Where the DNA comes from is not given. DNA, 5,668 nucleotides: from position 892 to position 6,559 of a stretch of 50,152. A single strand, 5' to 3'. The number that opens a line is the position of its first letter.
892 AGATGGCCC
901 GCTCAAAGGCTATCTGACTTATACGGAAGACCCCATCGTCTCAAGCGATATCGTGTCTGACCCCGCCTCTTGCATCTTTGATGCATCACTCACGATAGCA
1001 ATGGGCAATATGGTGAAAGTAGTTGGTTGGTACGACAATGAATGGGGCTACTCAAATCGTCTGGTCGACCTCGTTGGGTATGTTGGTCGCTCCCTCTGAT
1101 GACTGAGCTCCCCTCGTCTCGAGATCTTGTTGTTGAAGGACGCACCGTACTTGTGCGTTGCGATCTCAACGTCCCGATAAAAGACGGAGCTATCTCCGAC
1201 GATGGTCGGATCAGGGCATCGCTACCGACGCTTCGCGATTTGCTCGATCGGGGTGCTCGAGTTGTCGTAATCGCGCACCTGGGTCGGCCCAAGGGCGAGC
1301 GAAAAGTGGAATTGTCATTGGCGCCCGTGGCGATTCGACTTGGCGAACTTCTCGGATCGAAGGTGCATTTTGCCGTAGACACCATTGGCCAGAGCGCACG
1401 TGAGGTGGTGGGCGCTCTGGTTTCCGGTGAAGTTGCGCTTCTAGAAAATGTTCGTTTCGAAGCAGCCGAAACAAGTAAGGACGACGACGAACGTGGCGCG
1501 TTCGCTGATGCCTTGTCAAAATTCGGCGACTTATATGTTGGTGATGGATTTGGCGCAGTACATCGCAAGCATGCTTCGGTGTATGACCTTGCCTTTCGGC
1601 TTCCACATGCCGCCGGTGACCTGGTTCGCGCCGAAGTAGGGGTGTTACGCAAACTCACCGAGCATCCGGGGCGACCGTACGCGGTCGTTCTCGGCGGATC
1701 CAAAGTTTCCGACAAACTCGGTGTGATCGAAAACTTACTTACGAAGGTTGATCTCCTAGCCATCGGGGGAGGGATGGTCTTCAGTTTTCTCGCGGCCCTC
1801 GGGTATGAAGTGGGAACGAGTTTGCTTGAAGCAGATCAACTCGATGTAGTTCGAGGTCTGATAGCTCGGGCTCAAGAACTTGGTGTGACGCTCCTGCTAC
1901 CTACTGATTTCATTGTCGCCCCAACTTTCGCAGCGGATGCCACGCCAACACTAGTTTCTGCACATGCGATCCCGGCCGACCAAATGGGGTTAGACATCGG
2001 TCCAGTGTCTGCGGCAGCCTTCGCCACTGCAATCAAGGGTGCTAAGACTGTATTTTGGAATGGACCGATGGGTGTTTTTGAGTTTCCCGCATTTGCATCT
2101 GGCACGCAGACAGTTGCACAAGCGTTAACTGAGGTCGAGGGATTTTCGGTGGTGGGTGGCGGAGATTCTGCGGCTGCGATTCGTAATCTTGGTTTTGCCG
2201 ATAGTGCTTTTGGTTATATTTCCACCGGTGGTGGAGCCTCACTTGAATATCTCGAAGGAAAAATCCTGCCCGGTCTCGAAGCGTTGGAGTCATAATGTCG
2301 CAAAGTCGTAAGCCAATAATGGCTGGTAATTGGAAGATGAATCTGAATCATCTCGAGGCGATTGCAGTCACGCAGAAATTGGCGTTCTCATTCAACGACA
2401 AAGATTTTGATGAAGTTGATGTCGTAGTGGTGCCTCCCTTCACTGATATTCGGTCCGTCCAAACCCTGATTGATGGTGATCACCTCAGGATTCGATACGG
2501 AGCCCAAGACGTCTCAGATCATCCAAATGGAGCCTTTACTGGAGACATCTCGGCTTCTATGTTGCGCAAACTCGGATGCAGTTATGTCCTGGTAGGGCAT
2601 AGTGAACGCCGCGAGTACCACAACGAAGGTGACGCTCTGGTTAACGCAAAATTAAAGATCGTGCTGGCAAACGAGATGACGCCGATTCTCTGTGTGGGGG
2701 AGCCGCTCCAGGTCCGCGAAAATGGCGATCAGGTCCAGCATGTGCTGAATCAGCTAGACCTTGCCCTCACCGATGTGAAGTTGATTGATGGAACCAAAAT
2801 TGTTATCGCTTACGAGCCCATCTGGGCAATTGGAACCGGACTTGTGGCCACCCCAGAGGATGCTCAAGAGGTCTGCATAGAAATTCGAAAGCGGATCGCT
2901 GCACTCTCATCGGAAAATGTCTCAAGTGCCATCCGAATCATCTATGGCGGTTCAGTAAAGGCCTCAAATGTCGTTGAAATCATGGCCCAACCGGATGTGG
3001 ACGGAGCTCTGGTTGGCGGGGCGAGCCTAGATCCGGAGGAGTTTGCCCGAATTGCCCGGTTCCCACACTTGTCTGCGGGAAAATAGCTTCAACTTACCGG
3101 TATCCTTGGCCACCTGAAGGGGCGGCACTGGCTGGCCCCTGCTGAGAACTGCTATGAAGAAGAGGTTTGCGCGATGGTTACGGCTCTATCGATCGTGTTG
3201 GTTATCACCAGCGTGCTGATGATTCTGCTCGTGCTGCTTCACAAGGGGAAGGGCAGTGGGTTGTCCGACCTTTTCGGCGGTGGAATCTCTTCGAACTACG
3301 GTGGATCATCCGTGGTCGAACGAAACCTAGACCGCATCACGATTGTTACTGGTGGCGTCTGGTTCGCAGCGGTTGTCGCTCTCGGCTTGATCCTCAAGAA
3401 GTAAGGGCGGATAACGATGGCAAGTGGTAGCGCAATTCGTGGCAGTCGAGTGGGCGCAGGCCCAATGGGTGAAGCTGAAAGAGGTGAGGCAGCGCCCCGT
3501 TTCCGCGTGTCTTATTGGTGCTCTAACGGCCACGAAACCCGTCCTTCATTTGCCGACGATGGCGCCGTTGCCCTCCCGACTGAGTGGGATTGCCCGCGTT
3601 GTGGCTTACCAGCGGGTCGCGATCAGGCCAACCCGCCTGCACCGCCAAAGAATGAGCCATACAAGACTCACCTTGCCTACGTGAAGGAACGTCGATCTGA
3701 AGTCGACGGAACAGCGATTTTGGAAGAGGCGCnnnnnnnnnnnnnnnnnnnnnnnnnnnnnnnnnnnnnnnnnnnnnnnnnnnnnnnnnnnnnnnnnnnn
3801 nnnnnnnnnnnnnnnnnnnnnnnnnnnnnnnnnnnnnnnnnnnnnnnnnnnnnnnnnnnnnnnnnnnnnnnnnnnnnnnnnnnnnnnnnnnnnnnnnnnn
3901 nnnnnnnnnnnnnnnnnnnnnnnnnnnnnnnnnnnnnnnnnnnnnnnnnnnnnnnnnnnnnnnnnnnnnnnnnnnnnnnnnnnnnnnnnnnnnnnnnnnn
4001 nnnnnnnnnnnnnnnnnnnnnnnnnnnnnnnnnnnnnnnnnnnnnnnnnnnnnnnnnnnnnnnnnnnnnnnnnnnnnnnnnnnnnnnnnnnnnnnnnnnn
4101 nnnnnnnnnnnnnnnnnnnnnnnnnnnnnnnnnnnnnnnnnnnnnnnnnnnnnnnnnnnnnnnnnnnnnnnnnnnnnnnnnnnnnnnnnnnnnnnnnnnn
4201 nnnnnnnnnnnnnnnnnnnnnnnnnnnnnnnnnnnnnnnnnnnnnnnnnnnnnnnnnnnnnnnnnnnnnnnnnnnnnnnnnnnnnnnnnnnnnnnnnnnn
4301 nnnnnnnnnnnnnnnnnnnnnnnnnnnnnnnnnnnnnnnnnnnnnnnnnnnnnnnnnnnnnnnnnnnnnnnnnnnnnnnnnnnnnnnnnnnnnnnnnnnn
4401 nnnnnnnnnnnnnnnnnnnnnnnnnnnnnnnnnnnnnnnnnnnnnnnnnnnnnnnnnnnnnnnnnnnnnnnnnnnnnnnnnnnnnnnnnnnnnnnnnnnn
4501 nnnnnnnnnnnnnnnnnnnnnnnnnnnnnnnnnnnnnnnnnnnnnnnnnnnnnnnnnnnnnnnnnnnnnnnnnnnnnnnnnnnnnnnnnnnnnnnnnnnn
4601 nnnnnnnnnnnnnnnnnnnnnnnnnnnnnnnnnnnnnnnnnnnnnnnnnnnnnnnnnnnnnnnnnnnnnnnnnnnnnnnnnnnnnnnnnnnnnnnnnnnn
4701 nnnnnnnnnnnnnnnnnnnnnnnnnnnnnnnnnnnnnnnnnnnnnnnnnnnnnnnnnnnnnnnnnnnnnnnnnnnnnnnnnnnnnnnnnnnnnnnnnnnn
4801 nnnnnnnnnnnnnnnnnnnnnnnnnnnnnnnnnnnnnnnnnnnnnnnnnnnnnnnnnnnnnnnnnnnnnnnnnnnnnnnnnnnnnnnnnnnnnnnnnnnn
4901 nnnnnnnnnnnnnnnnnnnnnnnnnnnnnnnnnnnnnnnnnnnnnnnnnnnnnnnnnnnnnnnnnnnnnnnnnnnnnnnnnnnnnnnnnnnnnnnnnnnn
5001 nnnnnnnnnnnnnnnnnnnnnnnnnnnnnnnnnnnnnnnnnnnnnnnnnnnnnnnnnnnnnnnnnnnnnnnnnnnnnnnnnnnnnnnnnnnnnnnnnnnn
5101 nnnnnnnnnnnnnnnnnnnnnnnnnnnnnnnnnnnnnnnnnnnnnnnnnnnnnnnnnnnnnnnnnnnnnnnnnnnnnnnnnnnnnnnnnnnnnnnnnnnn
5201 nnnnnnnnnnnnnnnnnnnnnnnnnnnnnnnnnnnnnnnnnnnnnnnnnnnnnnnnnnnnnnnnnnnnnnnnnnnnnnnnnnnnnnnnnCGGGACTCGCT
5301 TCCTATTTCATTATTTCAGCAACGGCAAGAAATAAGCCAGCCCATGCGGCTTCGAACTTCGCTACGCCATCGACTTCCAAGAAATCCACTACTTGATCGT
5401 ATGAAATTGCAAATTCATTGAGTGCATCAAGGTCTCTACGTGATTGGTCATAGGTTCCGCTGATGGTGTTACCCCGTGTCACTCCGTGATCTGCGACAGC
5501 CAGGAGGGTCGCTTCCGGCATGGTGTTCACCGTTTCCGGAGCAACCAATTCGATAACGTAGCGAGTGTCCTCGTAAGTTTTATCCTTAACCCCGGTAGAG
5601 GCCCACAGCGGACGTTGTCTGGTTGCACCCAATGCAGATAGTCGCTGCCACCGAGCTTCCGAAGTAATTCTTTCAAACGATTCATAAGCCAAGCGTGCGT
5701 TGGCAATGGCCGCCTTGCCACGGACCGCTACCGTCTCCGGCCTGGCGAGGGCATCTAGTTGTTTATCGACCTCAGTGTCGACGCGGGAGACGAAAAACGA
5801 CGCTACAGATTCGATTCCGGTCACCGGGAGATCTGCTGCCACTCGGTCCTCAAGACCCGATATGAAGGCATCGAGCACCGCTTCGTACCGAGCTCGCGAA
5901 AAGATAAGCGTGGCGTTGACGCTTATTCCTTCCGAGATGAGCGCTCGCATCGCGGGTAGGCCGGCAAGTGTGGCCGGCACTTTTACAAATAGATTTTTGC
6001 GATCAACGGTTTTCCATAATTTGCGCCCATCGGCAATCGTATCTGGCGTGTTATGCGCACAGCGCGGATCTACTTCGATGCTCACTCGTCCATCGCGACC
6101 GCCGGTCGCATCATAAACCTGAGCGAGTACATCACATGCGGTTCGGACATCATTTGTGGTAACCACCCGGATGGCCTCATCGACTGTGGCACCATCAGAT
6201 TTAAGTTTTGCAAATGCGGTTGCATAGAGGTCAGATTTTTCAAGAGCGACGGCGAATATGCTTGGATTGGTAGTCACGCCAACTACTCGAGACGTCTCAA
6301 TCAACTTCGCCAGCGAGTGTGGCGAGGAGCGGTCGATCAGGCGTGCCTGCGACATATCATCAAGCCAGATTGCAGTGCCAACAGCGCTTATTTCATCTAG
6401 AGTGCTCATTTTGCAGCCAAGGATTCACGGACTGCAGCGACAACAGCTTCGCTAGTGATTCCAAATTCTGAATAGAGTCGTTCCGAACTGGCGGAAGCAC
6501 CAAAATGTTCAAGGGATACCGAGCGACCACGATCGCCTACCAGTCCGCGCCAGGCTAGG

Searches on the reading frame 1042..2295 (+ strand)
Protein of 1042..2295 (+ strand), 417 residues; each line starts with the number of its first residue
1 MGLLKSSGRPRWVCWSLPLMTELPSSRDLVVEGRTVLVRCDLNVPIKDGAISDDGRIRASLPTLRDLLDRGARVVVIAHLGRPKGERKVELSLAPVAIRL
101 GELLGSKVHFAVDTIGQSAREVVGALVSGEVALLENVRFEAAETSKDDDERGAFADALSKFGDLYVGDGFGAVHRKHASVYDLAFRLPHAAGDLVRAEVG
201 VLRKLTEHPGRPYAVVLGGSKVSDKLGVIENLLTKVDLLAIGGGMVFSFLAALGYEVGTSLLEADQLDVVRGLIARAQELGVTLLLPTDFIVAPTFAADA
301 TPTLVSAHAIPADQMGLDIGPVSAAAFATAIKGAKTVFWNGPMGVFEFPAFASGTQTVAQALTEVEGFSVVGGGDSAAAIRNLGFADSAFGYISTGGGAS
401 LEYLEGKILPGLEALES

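Call 60: search_protein_families(library=pfam, proteins=[window:1042-2295:+], max_evalue=1e-8)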
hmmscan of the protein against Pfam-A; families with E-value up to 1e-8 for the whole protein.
window:1042-2295:+ (417 aa): 1 family
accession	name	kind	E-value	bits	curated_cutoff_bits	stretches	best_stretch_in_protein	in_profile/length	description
PF00162.24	PGK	-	3e-143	477.8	27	1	27-407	2-379/379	Phosphoglycerate kinase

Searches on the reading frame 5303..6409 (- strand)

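Call 61: search_protein_families(library=pfam, proteins=[window:5303-6409:-], max_evalue=1e-8)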
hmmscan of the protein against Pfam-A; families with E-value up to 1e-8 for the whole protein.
window:5303-6409:- (368 aa): 1 family
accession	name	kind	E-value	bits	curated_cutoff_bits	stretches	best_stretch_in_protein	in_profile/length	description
PF00923.25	TAL_FSA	-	2.2e-78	263.9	27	1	25-360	3-282/285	Transaldolase/Fructose-6-phosphate aldolase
